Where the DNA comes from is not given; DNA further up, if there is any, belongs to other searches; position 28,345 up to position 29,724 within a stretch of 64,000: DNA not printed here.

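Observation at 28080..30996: Orphan TRAP substrate-binding protein co-transcribed with a ThiM-ThiE fusion: candidate thiamine-precursor salvage uptake module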

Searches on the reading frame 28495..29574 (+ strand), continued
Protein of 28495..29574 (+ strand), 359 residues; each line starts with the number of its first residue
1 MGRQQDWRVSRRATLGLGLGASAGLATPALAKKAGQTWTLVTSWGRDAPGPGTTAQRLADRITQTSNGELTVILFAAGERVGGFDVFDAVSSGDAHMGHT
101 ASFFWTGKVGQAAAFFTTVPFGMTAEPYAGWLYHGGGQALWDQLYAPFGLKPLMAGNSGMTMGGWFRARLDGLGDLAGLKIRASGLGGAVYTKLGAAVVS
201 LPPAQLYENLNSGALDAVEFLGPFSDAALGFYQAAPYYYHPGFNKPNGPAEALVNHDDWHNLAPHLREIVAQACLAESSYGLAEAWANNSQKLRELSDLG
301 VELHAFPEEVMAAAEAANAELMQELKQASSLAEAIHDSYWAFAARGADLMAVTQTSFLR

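Call 26: search_solved_structures(query=window:28495-29574:+, max_evalue=0.00001, show_alignments=3)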
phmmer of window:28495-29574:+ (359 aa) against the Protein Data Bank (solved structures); distinct sequences matched with E-value up to 0.00001: 16.
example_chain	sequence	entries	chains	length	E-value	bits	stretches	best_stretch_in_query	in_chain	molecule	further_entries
7ug8_A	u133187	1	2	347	7.9e-62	213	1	37-338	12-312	Ketoacid-binding protein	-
5cm6_A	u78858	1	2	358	5.7e-61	210.2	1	24-326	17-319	TRAP dicarboxylate transporter-DctP subunit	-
4pet_A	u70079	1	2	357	1.1e-59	205.9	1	35-329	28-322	Extracellular solute-binding protein, family 7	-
4yzz_A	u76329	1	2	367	3.8e-56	194.3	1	21-344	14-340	TRAP TRANSPORTER SOLUTE BINDING PROTEIN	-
4yic_A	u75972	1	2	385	4.5e-56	194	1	21-344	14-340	TRAP TRANSPORTER SOLUTE BINDING PROTEIN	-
2hzk_A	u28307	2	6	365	2.4e-52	181.8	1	16-344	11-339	TRAP-T family sorbitol/mannitol transporter, periplasmic binding protein, SmoM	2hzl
2zzv_A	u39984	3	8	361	7.1e-27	98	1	8-272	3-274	ABC transporter, solute-binding protein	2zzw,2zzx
4pe3_A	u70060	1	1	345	1.8e-20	76.9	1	51-273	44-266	TRAP dicarboxylate transporter-DctP subunit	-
7e9y_A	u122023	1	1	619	2.1e-15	60.2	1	29-216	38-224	Lactate-binding periplasmic protein TTHA0766,Lactate-binding periplasmic protein TTHA0766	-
8zmz_A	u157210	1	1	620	5.6e-14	55.6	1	28-219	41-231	Lactate-binding periplasmic protein TTHA0766,Red fluorescent protein drFP583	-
4nap_A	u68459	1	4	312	2.4e-09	40.3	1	56-318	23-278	Extracellular solute-binding protein, family 7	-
4pgn_A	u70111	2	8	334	2.7e-09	40.1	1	56-318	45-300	Extracellular solute-binding protein, family 7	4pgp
4uab_A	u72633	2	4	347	8.4e-09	38.5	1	60-331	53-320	Twin-arginine translocation pathway signal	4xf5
4p47_A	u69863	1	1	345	5.6e-07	32.5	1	15-316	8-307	TRAP dicarboxylate transporter, DctP subunit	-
4xfe_A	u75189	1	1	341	6.3e-07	32.4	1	55-304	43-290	TRAP dicarboxylate transporter subunit DctP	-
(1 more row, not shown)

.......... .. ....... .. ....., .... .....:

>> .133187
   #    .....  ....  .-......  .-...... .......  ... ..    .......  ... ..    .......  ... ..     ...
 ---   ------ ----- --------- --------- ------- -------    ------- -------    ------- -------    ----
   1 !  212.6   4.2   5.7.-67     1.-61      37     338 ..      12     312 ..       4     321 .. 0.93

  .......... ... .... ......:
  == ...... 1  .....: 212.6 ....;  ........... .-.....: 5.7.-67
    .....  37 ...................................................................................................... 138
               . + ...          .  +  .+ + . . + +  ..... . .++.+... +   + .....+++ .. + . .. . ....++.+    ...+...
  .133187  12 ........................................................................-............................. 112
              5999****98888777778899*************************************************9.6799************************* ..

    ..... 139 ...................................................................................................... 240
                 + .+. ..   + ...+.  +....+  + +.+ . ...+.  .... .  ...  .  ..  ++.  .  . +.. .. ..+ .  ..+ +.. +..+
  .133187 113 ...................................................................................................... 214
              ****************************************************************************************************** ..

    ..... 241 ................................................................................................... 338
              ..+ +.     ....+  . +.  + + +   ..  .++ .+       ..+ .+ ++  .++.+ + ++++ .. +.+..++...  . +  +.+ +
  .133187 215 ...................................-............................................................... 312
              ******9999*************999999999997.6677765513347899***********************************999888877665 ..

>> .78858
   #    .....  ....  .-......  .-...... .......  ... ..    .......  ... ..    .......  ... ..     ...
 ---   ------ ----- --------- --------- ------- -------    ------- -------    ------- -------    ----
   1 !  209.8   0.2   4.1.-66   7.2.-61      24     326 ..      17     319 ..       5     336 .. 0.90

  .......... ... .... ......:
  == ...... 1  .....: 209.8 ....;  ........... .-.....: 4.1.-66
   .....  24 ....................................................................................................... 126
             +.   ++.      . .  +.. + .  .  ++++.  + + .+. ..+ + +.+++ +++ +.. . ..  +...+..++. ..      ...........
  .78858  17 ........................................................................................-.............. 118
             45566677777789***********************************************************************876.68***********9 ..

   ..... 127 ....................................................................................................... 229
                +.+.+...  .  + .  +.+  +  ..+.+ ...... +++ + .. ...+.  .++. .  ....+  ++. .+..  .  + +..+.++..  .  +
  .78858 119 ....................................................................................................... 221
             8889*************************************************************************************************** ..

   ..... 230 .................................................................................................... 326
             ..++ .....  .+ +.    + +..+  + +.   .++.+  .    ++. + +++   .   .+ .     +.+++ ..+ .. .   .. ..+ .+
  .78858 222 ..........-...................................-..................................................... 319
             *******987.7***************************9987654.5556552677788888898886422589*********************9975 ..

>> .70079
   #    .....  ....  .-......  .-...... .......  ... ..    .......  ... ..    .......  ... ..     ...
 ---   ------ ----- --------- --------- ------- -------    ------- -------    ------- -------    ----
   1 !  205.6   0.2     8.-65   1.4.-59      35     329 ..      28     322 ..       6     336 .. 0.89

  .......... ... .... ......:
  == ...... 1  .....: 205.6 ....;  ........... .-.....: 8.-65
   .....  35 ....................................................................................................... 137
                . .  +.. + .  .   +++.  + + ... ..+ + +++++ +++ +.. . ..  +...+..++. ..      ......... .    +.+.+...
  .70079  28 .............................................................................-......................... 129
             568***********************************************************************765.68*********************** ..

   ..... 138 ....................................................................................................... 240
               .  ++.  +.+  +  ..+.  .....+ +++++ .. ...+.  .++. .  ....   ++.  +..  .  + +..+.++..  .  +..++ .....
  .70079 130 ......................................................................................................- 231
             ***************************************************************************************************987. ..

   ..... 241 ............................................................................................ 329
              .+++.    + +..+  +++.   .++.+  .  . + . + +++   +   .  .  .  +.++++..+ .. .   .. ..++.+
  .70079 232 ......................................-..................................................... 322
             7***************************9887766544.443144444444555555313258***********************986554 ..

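Call 35: find_related_loci(query=A3, collection=genome_contigs, flank=10000)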
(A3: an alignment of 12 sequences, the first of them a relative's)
Query A3 (359 aa) in genome_contigs; peptide patterns used: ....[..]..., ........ (x = any residue, [..] = any of these).
169 stretches matched a pattern; 108 encode a relative of the query (tblastn E <= 1e-3); the best 80 are kept; 80 distinct loci.
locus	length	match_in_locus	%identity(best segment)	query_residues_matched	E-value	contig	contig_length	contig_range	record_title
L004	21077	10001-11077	88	1-359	0e+0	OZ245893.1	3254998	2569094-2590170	MAG: Alphaproteobacteria bacterium isolate 2b9027ee-12ae-4d33-b042-101d4d259cb6 genome assembly, chromosome: 1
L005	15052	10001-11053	71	8-358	1e-169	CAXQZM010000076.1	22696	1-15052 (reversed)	MAG: Alphaproteobacteria bacterium isolate YZ09aB_5.47 genome assembly, contig: k141_1116212, whole genome shotgun seque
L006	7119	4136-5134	53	8-339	3e-108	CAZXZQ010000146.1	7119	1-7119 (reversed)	MAG TPA_asm: uncultured Rhizobiaceae bacterium isolate binchicken_co385_46 genome assembly, contig: NODE_8924_length_711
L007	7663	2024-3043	53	9-348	3e-107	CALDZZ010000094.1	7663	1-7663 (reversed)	MAG: uncultured Rhizobiaceae group bacterium isolate L3_Bin_Bin_32_1 genome assembly, contig: c_000002453457, whole geno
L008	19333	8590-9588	52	8-339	3e-106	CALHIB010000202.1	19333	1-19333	MAG: uncultured Rhizobiaceae group bacterium isolate R3_Bin_Bin_49_1 genome assembly, contig: c_000001208727, whole geno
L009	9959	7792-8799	50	5-339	2e-106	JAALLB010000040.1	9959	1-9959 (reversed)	MAG: Hyphomicrobiales bacterium isolate MH2_Bin48 NODE_3817_length_9959_cov_16.941842, whole genome shotgun sequence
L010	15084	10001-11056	50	8-358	6e-106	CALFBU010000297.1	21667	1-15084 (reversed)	MAG: uncultured Rhizobiaceae group bacterium isolate L2_Bin_Bin_116_1 genome assembly, contig: c_000000982803, whole gen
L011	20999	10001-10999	51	8-339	5e-106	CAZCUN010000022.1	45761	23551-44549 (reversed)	MAG TPA_asm: uncultured Rhizobiaceae bacterium isolate SRP065251_co1_81 genome assembly, contig: NODE_400_length_45761_c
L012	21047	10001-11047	49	11-358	2e-104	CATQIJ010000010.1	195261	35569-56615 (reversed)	MAG: uncultured Rhizobiaceae bacterium isolate c4237395-2727-4e7e-8078-0816f8c4fa21 genome assembly, contig: contig_10,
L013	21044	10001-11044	51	1-348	4e-104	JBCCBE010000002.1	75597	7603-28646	MAG: Pseudomonadota bacterium isolate P01_A01_bin.28 k141_203398_length_75597_cov_17.7772, whole genome shotgun sequence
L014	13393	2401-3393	51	10-339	3e-102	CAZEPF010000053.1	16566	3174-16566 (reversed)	MAG TPA_asm: uncultured Rhizobiaceae bacterium isolate SRP268394_co2_85 genome assembly, contig: NODE_5365_length_16566_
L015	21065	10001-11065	48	5-358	3e-102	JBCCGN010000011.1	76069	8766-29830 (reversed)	MAG: Pseudomonadota bacterium isolate P01_B01_bin.44 k141_1100613_length_76069_cov_53.3526, whole genome shotgun sequenc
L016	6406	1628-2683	50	8-358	3e-102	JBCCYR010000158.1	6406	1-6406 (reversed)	MAG: Pseudomonadota bacterium isolate P01_F01_bin.16 k141_226590_length_6406_cov_7.0000, whole genome shotgun sequence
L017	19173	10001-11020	50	2-339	4e-101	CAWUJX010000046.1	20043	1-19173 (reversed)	MAG: uncultured Hyphomicrobiales bacterium isolate SRR17458623_binner13_1_1705322960 genome assembly, contig: ERZ2185401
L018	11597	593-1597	49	9-339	1e-100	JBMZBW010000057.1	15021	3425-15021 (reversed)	MAG: Alphaproteobacteria bacterium isolate ME_XS_2203_2_bin_39 ME_XS_2203_2_bin_39_58, whole genome shotgun sequence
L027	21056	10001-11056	47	9-358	1e-98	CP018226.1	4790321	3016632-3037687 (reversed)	Rhizobiales bacterium IMCC20636 chromosome, complete genome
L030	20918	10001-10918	53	36-341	1e-97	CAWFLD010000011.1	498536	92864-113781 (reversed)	MAG: uncultured Alphaproteobacteria bacterium isolate MFD01721.bin.2.202 genome assembly, contig: contig_3030, whole gen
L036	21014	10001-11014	49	8-344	2e-97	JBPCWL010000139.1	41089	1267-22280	MAG: Rhizobiaceae bacterium isolate MAG_seacave_104 S1Ck127_13733258, whole genome shotgun sequence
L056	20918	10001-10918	54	36-341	1e-91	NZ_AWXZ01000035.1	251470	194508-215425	Lutibaculum baratangense AMV1 contig00005, whole genome shotgun sequence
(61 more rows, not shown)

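Call 40: search_protein_families(library=pfam, proteins=[L027:54-572:+, L027:479-1963:+, L027:1991-2695:+, L027:2738-4141:+, L027:7763-8506:+, L027:8503-9153:+, L027:9150-9986:+, L027:9983-11077:+, L027:11097-11876:-, L027:11953-12774:-], max_evalue=0.001)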
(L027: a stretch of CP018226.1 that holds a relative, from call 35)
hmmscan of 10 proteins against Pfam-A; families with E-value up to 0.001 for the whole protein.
L027:54-572:+ (172 aa): 1 family
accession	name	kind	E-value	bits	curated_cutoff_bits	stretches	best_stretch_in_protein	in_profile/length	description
PF04290.18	DctQ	-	4.4e-21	75.6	28.3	1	28-160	2-131/132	Tripartite ATP-independent periplasmic transporters, DctQ component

L027:479-1963:+ (494 aa): 2 families
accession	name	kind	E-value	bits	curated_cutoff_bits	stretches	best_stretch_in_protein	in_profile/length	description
PF06808.19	DctM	-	4.9e-82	276.4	23.8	1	63-486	2-413/413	Tripartite ATP-independent periplasmic transporter, DctM component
PF03600.22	CitMHS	-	1.2e-06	28.3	31.9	1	315-481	17-177/336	Citrate transporter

L027:1991-2695:+ (234 aa): 1 family
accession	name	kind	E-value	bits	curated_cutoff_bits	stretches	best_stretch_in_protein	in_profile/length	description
PF04199.19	Cyclase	-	5.1e-31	108.2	23.1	1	6-174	1-142/142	Putative cyclase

L027:2738-4141:+ (467 aa): 1 family
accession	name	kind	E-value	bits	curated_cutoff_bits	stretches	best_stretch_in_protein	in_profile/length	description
PF01425.27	Amidase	-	4.3e-96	323.1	27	1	26-444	1-444/445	Amidase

L027:7763-8506:+ (247 aa): 1 family
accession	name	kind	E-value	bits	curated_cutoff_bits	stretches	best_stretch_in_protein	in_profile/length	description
PF02110.20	HK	-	1.9e-56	191.7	27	2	19-137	1-120/247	Hydroxyethylthiazole kinase family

L027:8503-9153:+ (216 aa): 1 family
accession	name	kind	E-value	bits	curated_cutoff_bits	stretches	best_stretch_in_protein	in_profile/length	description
PF02581.23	TMP-TENI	-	9.4e-55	185.2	27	1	8-193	1-180/180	Thiamine monophosphate synthase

L027:9150-9986:+ (278 aa): 2 families
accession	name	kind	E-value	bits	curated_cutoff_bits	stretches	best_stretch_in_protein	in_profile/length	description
PF08543.17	Phos_pyr_kin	-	1.3e-93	313.4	27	1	16-263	1-246/246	Phosphomethylpyrimidine kinase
PF00294.29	PfkB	-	8.8e-11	42.1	25.8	1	106-241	159-284/302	pfkB family carbohydrate kinase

L027:9983-11077:+ (364 aa): 1 family
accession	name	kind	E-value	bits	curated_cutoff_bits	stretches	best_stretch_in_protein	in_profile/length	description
PF03480.18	DctP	-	8.5e-48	163.6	23.4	1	54-325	14-283/286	Bacterial extracellular solute-binding protein, family 7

L027:11097-11876:- (259 aa): 2 families
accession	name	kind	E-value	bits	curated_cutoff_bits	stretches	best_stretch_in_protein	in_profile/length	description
PF13561.12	adh_short_C2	-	4.6e-39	134.8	27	1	14-254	3-235/236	Enoyl-(Acyl carrier protein) reductase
PF00106.31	adh_short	-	6.4e-32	111.1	26.6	1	8-190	1-186/195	short chain dehydrogenase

L027:11953-12774:- (273 aa): 0 families

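Call 52: search_protein_families(library=pfam, proteins=[L008:3887-6190:+, L008:2809-3759:-, L006:5203-6492:-, L013:13154-13999:-, L013:2623-4257:+, L013:14149-15843:+], max_evalue=0.001)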
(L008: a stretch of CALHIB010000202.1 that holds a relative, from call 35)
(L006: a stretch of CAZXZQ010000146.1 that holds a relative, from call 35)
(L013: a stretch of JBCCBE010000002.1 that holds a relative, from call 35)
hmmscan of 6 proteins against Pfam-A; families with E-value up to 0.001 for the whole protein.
L008:3887-6190:+ (767 aa): 3 families
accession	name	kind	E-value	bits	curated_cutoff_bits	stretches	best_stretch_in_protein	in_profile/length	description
PF20256.3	MoCoBD_2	-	3.2e-82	276.6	27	1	434-700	2-283/283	Molybdopterin cofactor-binding domain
PF02738.23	MoCoBD_1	-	1.1e-75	254.4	27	1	164-406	6-244/244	Molybdopterin cofactor-binding domain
PF01315.27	Ald_Xan_dh_C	-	4.3e-23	82.2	31.3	1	25-142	1-109/110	Aldehyde oxidase and xanthine dehydrogenase, a/b hammerhead domain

L008:2809-3759:- (316 aa): 1 family
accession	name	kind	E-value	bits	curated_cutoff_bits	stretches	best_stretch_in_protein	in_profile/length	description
PF00892.27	EamA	-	1.2e-22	81.1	28.2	2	169-293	5-131/135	EamA-like transporter family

L006:5203-6492:- (429 aa): 3 families
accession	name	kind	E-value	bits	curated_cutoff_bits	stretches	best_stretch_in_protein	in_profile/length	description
PF07690.21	MFS_1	-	1.2e-29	103.8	33.4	2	204-387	2-180/347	Major Facilitator Superfamily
PF05977.19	MFS_3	-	3.8e-05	22.8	27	0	11-149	224-362/524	Transmembrane secretion effector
PF06779.20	MFS_4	-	0.00012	22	26.3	0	29-373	16-361/364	Uncharacterised MFS-type transporter YbfB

L013:13154-13999:- (281 aa): 1 family
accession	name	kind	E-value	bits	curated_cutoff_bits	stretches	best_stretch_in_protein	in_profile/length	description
PF03167.25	UDG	-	5.2e-38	130.7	24.3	1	122-270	2-140/141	Uracil DNA glycosylase superfamily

L013:2623-4257:+ (544 aa): 1 family
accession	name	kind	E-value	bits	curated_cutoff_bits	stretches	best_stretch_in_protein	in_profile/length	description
PF00342.24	PGI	-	7.6e-197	655.2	22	1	62-535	1-486/486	Phosphoglucose isomerase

L013:14149-15843:+ (564 aa): 12 families
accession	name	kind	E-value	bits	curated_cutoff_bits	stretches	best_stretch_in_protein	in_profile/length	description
PF05187.19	Fer4_ETF_QO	-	1.2e-44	151.1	24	1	449-561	1-103/104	Electron transfer flavoprotein-ubiquinone oxidoreductase, 4Fe-4S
PF21162.3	ETFQO_UQ-bd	-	4.1e-41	139.9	27.7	1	213-306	1-96/96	ETF-QO, ubiquinone-binding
PF00890.30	FAD_binding_2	-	1.4e-09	38.1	20.4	1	14-53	1-38/414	FAD binding domain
PF01266.30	DAO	-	6.8e-09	36.1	27.9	1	14-51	1-36/353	FAD dependent oxidoreductase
PF13450.12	NAD_binding_8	-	1.1e-07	32.5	21.9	1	17-58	1-40/68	NAD(P)-binding Rossmann-like domain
PF01946.23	Thi4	-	5.1e-07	29.6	26.2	1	9-51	14-55/235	Thi4 family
PF13738.12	Pyr_redox_3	-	2.3e-06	27.5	30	1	16-53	1-36/305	Pyridine nucleotide-disulphide oxidoreductase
PF07992.20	Pyr_redox_2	-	2.6e-06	27.5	26.1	1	13-46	1-32/291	Pyridine nucleotide-disulphide oxidoreductase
PF00070.33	Pyr_redox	-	1.1e-05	26.3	22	0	15-44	2-31/82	Pyridine nucleotide-disulphide oxidoreductase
PF03486.20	HI0933_like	-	3.4e-05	23.8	50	1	14-54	2-40/244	HI0933-like protein Rossmann domain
PF05834.18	Lycopene_cycl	-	6.1e-05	22.7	23.4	1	14-49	1-36/380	Lycopene cyclase protein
PF12831.13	FAD_oxidored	-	0.00085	19.2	27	0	14-58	1-43/416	FAD dependent oxidoreductase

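Call 57: find_encoding_contigs(protein=P0013, flank=6000, max_places=1)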
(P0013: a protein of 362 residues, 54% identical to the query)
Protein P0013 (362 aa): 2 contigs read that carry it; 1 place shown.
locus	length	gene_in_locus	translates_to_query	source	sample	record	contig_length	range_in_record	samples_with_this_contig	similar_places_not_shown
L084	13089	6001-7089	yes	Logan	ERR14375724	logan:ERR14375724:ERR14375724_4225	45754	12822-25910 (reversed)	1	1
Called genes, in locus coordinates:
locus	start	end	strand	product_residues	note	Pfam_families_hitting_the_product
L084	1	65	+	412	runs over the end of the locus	PF00501:AMP-binding, PF14535:AMP-binding_C_2 (weak)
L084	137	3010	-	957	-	PF03924:CHASE, PF00989:PAS (weak), PF13188:PAS_8 (weak), PF00990:GGDEF, PF00563:EAL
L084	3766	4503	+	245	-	PF02110:HK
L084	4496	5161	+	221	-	PF02581:TMP-TENI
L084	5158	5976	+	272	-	PF08543:Phos_pyr_kin, PF00294:PfkB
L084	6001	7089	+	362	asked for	PF03480:DctP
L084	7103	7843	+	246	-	PF00005:ABC_tran, PF13304:AAA_21 (faint)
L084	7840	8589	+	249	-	PF00528:BPD_transp_1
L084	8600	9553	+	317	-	PF13379:NMT1_2, PF09084:NMT1, PF12974:Phosphonate-bd (weak)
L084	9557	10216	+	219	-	PF03070:TENA_THI-4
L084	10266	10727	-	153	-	PF12680:SnoaL_2, PF14534:DUF4440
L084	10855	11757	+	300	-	PF00126:HTH_1, PF03466:LysR_substrate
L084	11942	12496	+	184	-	PF00005:ABC_tran, PF13304:AAA_21 (faint)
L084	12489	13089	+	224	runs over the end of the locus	PF03379:CcmB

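Call 58: find_encoding_contigs(protein=P0015, flank=6000, max_places=1)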
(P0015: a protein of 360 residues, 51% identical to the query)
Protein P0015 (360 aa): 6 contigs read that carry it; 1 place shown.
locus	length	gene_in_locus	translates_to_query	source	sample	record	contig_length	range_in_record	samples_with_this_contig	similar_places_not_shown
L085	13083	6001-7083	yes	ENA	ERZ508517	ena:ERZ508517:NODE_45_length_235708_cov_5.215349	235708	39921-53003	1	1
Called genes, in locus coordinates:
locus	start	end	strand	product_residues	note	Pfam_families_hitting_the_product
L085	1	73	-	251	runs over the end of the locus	PF00561:Abhydrolase_1, PF12146:Hydrolase_4, PF12697:Abhydrolase_6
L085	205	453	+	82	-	PF10276:zf-CHCC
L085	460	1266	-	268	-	PF05853:BKACE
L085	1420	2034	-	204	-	PF01810:LysE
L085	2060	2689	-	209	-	PF00440:TetR_N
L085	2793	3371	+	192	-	PF00857:Isochorismatase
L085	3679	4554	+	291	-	PF01256:Carb_kinase (weak), PF02110:HK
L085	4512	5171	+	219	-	PF02581:TMP-TENI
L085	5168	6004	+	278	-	PF08543:Phos_pyr_kin, PF00294:PfkB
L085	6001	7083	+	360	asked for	PF03480:DctP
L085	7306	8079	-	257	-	PF01144:CoA_trans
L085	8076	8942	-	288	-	PF01144:CoA_trans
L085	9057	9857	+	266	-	PF25213:HVO_A0261_N (weak), PF09339:HTH_IclR, PF01614:IclR_C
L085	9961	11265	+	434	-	PF00206:Lyase_1, PF10397:ADSL_C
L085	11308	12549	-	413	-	PF02749:QRPTase_N (weak)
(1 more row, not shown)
